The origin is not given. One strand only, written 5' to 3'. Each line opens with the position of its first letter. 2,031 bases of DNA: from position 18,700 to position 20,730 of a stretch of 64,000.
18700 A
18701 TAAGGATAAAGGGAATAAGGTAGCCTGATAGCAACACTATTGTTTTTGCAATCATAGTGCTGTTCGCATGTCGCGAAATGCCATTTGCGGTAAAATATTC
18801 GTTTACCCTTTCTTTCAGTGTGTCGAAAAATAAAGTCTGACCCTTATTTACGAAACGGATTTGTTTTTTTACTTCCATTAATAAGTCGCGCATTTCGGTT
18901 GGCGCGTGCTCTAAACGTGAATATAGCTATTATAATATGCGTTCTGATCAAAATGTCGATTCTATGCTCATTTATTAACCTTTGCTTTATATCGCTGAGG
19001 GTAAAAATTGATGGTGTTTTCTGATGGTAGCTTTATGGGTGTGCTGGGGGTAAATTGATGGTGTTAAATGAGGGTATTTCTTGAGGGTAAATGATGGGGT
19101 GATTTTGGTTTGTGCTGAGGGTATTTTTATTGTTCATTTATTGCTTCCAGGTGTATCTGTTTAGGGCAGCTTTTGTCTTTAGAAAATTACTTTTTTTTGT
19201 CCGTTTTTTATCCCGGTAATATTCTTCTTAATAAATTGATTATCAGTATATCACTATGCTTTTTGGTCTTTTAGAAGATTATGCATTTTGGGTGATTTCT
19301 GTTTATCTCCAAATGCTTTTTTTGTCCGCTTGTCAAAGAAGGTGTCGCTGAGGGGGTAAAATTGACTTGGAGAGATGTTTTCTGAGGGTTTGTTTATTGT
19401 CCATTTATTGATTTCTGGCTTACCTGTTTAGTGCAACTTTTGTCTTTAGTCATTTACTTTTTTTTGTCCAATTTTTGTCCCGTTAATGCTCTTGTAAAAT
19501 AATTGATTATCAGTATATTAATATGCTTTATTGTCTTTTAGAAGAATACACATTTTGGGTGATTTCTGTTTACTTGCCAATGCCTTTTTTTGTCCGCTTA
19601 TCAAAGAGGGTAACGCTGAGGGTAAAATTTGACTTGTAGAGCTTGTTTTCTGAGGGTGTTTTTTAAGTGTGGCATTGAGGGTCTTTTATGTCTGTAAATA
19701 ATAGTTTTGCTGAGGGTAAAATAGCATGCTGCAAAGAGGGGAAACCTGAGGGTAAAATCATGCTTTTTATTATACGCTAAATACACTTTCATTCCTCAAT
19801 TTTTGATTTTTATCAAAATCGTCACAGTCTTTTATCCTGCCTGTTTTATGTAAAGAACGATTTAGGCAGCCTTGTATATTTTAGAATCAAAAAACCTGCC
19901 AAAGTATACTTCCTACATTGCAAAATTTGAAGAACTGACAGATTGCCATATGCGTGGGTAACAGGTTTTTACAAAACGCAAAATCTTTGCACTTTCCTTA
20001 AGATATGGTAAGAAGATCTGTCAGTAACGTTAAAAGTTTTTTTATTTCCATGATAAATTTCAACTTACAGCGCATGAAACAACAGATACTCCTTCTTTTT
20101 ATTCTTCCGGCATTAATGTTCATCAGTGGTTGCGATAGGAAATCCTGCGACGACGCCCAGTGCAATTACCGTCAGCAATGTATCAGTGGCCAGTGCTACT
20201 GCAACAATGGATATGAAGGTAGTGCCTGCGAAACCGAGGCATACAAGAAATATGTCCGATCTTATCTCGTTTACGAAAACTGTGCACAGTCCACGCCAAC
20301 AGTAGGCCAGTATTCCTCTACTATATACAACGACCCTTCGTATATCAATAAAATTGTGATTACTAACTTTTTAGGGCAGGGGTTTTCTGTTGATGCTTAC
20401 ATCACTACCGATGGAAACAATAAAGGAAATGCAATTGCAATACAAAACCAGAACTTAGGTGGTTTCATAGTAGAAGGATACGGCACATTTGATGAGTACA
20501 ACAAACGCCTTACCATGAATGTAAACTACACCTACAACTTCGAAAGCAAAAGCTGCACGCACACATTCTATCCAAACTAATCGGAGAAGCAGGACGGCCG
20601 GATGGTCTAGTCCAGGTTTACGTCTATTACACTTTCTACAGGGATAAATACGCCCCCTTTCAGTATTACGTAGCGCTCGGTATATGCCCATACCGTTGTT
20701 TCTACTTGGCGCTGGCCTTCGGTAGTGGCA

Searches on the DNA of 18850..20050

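Call 43: search_rna_families(source=window, start=18850, end=20050, threshold=evalue, max_evalue=5)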
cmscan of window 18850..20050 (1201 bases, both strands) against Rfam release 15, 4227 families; matches with E-value up to 5: 1.
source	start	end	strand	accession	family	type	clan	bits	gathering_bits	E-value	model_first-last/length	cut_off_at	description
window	18948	19045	+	RF01455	DPB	Cis-reg;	-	20.3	40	2.9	1-86/86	no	Stem loopII regulatory element in POLB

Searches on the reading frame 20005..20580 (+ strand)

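Call 8: search_protein_families(library=pfam, proteins=[window:20005-20580:+])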
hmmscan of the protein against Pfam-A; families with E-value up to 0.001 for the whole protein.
window:20005-20580:+ (191 aa): 2 families
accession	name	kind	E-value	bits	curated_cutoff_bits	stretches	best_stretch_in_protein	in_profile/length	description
PF25024.1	EGF_TEN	-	5.2e-08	33.2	65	1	42-81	89-130/234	Teneurin EGF domain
PF23106.1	EGF_Teneurin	-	0.0002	21.8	24.3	1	51-78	3-30/30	Teneurin-like EGF domain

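Call 68: search_protein_families(library=ncbifam, proteins=[window:20005-20580:+], max_evalue=0.01)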
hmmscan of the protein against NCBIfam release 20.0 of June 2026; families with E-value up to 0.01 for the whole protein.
window:20005-20580:+ (191 aa): 0 families
